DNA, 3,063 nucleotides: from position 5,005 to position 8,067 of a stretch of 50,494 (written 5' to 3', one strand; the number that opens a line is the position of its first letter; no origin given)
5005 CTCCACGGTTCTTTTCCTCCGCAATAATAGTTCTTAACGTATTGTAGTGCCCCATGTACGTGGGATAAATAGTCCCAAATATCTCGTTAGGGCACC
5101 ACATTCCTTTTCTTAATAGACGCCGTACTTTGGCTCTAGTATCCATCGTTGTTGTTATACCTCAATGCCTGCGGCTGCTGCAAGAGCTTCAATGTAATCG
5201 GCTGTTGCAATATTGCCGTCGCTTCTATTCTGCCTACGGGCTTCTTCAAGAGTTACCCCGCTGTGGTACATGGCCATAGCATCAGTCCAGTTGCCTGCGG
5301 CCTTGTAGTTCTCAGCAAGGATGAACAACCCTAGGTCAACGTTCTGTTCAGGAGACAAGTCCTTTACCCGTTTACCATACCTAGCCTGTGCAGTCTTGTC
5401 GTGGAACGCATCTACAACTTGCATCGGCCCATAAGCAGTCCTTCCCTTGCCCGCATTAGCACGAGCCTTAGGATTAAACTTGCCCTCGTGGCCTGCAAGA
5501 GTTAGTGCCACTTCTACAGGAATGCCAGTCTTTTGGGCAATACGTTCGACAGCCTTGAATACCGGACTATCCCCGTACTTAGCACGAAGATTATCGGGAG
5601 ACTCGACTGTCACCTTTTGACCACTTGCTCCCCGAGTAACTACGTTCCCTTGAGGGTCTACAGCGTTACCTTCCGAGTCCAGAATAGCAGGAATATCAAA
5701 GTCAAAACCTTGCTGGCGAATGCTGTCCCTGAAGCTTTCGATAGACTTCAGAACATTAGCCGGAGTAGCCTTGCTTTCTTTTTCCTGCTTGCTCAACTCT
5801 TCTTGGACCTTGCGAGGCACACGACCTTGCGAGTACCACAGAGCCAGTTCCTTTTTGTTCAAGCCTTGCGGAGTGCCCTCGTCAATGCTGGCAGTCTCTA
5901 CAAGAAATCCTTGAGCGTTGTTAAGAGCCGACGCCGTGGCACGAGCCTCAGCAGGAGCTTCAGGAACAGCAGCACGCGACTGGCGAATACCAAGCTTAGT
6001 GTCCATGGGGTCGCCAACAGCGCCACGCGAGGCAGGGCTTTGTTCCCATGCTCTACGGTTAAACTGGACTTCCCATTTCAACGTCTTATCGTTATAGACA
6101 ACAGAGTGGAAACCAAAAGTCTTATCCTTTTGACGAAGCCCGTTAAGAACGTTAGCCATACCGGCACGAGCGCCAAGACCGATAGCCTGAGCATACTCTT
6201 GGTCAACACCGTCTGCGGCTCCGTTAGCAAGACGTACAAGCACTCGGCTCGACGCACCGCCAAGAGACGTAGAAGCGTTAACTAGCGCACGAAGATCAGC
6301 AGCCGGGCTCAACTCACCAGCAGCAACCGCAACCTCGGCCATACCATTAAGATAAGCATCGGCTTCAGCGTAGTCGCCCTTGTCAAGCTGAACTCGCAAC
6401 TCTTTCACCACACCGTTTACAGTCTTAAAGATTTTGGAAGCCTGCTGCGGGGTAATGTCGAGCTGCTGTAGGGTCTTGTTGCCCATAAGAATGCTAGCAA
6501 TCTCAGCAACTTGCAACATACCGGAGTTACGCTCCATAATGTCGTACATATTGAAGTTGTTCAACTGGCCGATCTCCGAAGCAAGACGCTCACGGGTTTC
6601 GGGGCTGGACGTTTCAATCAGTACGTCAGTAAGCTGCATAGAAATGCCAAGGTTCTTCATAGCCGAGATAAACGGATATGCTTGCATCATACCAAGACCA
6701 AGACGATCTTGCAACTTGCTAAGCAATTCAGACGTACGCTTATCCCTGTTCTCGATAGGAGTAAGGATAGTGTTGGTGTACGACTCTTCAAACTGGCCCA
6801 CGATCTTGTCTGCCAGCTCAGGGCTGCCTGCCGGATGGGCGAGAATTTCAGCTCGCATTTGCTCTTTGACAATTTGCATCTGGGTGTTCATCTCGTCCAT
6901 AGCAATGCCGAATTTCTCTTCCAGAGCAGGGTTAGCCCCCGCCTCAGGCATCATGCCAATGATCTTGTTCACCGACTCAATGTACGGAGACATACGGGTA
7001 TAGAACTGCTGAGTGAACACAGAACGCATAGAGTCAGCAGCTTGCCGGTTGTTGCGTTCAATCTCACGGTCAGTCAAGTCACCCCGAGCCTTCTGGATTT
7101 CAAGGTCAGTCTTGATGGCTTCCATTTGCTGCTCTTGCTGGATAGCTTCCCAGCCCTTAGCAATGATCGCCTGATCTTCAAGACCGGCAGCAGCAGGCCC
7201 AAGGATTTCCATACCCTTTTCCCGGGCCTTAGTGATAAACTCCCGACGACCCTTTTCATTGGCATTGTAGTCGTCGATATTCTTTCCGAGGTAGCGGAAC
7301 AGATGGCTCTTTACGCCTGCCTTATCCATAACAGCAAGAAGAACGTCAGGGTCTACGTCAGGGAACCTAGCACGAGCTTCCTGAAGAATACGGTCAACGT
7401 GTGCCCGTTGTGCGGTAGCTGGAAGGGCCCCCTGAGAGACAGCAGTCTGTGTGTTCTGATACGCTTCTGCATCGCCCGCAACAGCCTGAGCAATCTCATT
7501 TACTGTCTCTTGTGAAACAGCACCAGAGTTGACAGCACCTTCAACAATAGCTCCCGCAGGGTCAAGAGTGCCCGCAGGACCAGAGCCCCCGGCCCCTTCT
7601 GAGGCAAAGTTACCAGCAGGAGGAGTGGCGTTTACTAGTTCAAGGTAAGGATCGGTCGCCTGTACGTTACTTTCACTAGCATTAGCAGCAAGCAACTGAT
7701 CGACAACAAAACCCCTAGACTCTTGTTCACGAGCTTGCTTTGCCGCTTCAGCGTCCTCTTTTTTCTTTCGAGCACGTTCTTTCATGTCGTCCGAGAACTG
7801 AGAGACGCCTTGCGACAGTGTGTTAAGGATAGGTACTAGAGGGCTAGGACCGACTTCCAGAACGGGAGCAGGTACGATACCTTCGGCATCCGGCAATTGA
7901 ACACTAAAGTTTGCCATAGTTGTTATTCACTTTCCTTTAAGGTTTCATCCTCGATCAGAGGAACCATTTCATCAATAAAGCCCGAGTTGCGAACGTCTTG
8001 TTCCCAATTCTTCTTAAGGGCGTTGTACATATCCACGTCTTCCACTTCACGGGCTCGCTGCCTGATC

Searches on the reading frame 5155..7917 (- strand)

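Call 24: search_protein_families(library=phrogs, proteins=[window:5155-7917:-], max_evalue=0.001)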
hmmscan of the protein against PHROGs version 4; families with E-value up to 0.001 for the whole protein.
window:5155-7917:- (920 aa): 0 families

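Call 86: search_protein_families(library=pfam, proteins=[window:5155-7917:-], max_evalue=0.05)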
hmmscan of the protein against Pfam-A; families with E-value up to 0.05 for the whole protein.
window:5155-7917:- (920 aa): 1 family
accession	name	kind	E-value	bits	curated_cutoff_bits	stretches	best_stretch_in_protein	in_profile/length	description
PF01464.25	SLT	-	9.8e-12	44.9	21.3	1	791-891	4-101/117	Transglycosylase SLT domain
